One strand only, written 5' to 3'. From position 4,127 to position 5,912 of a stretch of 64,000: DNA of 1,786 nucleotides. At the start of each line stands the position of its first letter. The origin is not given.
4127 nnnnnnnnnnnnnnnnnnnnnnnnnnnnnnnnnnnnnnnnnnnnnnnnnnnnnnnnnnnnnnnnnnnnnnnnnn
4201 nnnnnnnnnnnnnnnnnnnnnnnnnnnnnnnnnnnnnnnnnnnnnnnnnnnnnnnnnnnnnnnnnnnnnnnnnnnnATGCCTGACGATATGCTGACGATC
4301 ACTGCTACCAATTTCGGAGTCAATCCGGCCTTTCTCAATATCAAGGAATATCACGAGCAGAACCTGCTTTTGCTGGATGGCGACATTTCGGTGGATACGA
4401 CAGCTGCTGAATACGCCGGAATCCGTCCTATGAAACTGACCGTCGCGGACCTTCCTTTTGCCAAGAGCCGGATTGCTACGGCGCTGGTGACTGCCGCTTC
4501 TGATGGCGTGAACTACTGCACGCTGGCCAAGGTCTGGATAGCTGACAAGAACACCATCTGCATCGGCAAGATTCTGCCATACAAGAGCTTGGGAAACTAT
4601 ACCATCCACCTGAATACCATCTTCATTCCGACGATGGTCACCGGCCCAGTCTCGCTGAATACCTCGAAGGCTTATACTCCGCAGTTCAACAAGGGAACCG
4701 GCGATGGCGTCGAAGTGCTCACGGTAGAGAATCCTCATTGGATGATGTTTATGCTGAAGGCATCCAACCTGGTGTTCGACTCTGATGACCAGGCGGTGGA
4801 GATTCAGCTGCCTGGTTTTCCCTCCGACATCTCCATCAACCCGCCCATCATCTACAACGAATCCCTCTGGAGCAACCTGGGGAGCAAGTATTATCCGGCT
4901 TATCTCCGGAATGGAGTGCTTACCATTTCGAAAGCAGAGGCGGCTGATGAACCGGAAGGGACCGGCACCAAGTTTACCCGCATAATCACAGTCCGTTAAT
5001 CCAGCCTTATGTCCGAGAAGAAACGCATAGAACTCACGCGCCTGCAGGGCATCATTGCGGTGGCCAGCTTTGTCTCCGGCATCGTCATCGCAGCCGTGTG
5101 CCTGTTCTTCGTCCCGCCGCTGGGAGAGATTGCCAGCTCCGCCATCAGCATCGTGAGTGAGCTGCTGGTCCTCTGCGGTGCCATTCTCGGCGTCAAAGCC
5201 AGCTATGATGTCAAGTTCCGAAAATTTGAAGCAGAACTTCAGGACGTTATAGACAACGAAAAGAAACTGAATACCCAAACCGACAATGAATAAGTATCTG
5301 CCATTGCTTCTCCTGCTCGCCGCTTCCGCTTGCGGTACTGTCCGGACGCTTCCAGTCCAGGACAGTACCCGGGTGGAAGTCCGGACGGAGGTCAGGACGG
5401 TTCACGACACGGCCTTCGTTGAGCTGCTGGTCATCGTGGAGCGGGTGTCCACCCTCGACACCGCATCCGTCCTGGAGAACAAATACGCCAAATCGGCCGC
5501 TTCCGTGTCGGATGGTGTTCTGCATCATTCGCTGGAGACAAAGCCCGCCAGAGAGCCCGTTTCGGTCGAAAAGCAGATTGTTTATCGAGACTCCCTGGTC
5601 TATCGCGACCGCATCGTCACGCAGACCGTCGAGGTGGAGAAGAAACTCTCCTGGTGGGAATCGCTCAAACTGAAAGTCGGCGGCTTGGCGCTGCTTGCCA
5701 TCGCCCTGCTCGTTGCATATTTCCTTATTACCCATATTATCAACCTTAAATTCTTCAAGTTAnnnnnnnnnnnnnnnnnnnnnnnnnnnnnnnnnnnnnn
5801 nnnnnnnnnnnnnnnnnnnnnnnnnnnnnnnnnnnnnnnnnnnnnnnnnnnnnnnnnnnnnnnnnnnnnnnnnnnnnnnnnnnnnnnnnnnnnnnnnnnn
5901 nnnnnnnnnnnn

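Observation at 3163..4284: In-frame amber codon splits a gene whose paralogue aligns straight across the stop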

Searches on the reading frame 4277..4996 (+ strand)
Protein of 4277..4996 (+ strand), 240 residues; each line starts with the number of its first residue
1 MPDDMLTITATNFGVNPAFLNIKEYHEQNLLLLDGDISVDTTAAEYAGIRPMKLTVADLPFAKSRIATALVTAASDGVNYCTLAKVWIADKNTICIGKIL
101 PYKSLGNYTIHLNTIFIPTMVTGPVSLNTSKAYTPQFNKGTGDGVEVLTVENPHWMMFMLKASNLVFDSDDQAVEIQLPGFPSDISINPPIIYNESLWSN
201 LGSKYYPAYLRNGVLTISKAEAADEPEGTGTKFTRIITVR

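Call 8: search_protein_families(library=pfam, max_evalue=0.1, proteins=[window:4277-4996:+])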
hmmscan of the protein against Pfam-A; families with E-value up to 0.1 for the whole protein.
window:4277-4996:+ (240 aa): 0 families

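Call 9: search_protein_families(library=phrogs, max_evalue=0.1, proteins=[window:4277-4996:+])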
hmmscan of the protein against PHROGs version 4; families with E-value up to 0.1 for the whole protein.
window:4277-4996:+ (240 aa): 0 families

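Call 27: list_cluster_members(proteins=[window:3163-3672:+, window:3820-4281:+, window:4277-4996:+, window:2176-3147:+])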
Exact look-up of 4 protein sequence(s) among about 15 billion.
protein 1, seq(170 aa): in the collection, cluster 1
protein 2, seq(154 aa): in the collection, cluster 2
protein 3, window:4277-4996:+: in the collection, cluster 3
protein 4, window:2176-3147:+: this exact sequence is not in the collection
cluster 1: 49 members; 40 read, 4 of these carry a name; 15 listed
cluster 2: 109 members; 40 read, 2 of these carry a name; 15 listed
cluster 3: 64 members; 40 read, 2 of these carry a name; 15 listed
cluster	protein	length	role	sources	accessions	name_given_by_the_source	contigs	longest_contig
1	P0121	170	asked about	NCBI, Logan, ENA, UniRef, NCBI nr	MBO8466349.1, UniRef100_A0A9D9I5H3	MAG: hypothetical protein IAB99_01115 [Bacteroidetes bacterium] | Uncharacterized protein n=1 Tax=Candidatus Cryptobacteroides faecipullorum TaxID=2840764 ... | hypothetical protein [Candidatus Cryptobacteroides faecipullorum]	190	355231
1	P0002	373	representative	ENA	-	-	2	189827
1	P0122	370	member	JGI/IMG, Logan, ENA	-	hypothetical protein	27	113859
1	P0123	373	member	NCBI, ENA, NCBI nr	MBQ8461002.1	MAG: hypothetical protein IJ543_01135 [Bacteroidales bacterium] | hypothetical protein [Bacteroidales bacterium]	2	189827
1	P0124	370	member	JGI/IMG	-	hypothetical protein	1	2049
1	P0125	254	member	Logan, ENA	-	-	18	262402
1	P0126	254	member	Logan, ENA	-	-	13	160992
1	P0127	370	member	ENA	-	-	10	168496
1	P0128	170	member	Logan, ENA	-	-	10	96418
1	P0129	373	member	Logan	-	-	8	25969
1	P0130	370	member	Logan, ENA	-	-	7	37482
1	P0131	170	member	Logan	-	-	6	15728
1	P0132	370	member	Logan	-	-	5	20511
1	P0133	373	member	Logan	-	-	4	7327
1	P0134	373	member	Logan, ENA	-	-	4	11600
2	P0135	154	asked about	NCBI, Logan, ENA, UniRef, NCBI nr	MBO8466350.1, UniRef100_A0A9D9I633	MAG: hypothetical protein IAB99_01120 [Bacteroidetes bacterium] | Uncharacterized protein n=1 Tax=Candidatus Cryptobacteroides faecipullorum TaxID=2840764 ... | hypothetical protein [Candidatus Cryptobacteroides faecipullorum]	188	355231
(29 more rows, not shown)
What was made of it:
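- The downstream frame is intact and identical in 188 of 190 TAG contigs (call 27).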

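Call 43: search_protein_families(library=ncbifam, max_evalue=0.1, proteins=[window:4277-4996:+])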
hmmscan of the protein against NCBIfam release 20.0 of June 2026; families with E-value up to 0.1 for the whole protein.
window:4277-4996:+ (240 aa): 0 families

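Call 44: search_protein_families(library=padloc, max_evalue=0.1, proteins=[window:4277-4996:+])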
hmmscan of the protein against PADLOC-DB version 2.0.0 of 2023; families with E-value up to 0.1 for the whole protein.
window:4277-4996:+ (240 aa): 0 families

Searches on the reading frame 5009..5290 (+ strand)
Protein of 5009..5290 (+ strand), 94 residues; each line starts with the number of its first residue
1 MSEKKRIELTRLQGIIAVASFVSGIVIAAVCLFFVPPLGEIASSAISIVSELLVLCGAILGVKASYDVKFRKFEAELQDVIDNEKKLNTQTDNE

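Call 8: search_protein_families(library=pfam, max_evalue=0.1, proteins=[window:5009-5290:+])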
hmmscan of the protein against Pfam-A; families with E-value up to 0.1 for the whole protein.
window:5009-5290:+ (94 aa): 1 family
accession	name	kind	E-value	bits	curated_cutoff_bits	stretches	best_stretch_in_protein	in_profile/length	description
PF01970.21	TctA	-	0.037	13.1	28.9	1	15-60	93-138/423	Tripartite tricarboxylate transporter TctA family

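Call 9: search_protein_families(library=phrogs, max_evalue=0.1, proteins=[window:5009-5290:+])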
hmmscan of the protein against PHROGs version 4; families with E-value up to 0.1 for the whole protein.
window:5009-5290:+ (94 aa): 3 families
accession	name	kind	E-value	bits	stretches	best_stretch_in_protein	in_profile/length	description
phrog_38531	-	unknown function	0.026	15.5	0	47-82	15-48/54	-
phrog_9637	-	unknown function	0.038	15.2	1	18-50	6-38/111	-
phrog_22175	-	unknown function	0.081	14.2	0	46-69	27-47/49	-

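Call 31: list_cluster_members(proteins=[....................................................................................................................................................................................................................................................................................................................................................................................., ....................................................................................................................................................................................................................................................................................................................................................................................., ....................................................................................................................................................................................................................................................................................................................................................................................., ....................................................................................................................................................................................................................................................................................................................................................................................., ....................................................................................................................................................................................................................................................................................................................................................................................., window:5009-5290:+, window:5286-5762:+, window:5762-6166:+])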
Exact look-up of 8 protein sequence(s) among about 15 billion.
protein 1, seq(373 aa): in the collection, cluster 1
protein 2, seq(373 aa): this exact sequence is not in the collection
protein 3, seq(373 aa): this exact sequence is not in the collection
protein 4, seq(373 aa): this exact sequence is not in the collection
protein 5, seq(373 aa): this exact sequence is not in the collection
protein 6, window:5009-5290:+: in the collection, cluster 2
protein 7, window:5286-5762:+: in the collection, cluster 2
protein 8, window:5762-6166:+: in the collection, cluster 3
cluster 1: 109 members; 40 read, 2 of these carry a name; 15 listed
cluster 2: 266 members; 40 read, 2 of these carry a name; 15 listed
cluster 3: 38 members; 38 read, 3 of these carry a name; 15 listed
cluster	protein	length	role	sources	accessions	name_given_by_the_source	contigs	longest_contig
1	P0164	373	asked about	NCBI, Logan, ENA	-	-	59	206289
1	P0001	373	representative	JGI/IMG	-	-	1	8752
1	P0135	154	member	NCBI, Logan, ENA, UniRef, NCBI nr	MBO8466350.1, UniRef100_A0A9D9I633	MAG: hypothetical protein IAB99_01120 [Bacteroidetes bacterium] | Uncharacterized protein n=1 Tax=Candidatus Cryptobacteroides faecipullorum TaxID=2840764 ... | hypothetical protein [Candidatus Cryptobacteroides faecipullorum]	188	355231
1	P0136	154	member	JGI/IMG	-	hypothetical protein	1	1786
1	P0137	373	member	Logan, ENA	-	-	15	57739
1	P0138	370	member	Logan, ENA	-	-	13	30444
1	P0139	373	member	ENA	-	-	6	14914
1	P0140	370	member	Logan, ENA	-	-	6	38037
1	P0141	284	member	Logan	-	-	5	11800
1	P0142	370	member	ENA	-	-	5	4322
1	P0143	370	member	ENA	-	-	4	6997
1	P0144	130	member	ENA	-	-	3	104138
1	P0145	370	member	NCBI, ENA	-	-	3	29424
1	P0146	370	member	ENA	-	-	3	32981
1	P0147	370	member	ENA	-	-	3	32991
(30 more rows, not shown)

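Call 35: find_encoding_contigs(protein=P0164, flank=10000, max_places=6)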
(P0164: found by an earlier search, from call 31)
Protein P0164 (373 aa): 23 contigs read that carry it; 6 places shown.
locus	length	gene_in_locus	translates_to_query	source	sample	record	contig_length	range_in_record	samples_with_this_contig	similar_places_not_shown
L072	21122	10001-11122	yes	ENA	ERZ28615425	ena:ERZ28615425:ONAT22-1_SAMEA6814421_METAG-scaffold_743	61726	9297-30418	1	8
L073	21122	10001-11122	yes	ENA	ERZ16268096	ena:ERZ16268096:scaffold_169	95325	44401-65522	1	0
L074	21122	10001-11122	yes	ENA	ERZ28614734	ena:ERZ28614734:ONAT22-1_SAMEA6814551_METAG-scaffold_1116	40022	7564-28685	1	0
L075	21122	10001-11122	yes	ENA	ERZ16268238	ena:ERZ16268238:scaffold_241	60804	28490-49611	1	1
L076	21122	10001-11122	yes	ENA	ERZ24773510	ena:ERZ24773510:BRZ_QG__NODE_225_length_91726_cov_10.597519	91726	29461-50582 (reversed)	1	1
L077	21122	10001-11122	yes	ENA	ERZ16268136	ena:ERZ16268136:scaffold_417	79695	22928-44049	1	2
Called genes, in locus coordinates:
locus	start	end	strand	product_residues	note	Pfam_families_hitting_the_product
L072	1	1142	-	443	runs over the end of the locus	PF00919:UPF0004, PF04055:Radical_SAM, PF18693:TRAM_2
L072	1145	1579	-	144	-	PF18347:DUF5606, PF21186:DUF6852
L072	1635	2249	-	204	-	PF01121:CoaE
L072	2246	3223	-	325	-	PF07949:YbbR (faint)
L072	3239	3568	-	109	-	PF02699:YajC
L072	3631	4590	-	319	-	PF01029:NusB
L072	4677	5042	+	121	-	PF11680:DUF3276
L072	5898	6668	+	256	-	-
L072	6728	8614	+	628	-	PF04794:YdjC, PF00144:Beta-lactamase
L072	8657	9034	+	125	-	PF03733:YccF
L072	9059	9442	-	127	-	PF16250:DUF4907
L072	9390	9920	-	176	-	PF07646:Kelch_2 (faint), PF24681:Kelch_KLHDC2_KLHL20_DRC7, PF24981:Beta-prop_ATRN-LZTR1 (weak), PF13415:Beta-prop_FBX42 (weak), PF01344:Kelch_1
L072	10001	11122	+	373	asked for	-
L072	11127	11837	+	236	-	-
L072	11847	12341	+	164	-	-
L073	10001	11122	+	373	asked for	-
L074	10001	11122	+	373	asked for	-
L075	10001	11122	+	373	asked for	-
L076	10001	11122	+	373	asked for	-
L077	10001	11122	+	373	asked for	-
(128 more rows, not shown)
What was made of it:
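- On Programmed stop-codon read-through: An otherwise identical TGG allele exists in the same species (calls 31, 35).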

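Call 43: search_protein_families(library=ncbifam, max_evalue=0.1, proteins=[P0164, window:5009-5290:+])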
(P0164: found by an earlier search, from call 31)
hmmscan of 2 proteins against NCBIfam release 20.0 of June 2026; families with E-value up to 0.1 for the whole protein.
P0164 (373 aa): 0 families

window:5009-5290:+ (94 aa): 2 families
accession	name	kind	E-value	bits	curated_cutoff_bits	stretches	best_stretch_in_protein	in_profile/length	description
NF052396.1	MATE_WgkD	equivalog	0.035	13.1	510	1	18-64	13-59/428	tryglysin-associated MATE efflux transporter WgkD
NF033631.1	SLATT_5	subfamily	0.083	12.4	60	1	20-92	31-105/180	SLATT domain-containing protein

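Call 44: search_protein_families(library=padloc, max_evalue=0.1, proteins=[P0164, window:5009-5290:+])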
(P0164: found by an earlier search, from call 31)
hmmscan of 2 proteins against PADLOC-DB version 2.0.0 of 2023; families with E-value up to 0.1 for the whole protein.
P0164 (373 aa): 0 families

window:5009-5290:+ (94 aa): 0 families

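Call 57: search_dna_similar(query=P0164, collection=phages, mode=protein, max_evalue=0.001, max_rows=10)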
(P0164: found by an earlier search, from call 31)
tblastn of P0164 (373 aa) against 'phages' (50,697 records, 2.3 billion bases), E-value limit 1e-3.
No match.

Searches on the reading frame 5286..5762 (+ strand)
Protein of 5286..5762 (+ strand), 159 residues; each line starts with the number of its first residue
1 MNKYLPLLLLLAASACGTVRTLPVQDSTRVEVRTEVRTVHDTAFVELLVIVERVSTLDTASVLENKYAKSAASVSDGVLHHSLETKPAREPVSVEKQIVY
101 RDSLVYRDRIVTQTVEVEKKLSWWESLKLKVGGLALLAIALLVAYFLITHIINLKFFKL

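Call 8: search_protein_families(library=pfam, max_evalue=0.1, proteins=[window:5286-5762:+])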
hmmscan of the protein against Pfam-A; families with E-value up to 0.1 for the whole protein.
window:5286-5762:+ (159 aa): 0 families

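Call 9: search_protein_families(library=phrogs, max_evalue=0.1, proteins=[window:5286-5762:+])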
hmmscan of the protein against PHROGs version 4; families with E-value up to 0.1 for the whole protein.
window:5286-5762:+ (159 aa): 1 family
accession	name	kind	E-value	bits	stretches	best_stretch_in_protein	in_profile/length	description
phrog_16928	-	unknown function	0.015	16.6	1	36-72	21-57/91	-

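Call 43: search_protein_families(library=ncbifam, max_evalue=0.1, proteins=[P0164, window:5286-5762:+])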
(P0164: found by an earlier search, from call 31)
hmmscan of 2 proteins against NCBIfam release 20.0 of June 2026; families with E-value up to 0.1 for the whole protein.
P0164 (373 aa): 0 families

window:5286-5762:+ (159 aa): 1 family
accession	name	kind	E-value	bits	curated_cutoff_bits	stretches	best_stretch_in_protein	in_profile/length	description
NF041413.1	ArsR_Rv2640c_fam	equivalog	0.048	14.1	155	1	1-81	1-77/118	Rv2640c family ArsR-like transcriptional regulator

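Call 44: search_protein_families(library=padloc, max_evalue=0.1, proteins=[P0164, window:5286-5762:+])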
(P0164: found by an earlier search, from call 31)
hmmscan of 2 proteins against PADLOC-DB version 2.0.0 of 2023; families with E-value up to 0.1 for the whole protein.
P0164 (373 aa): 0 families

window:5286-5762:+ (159 aa): 0 families
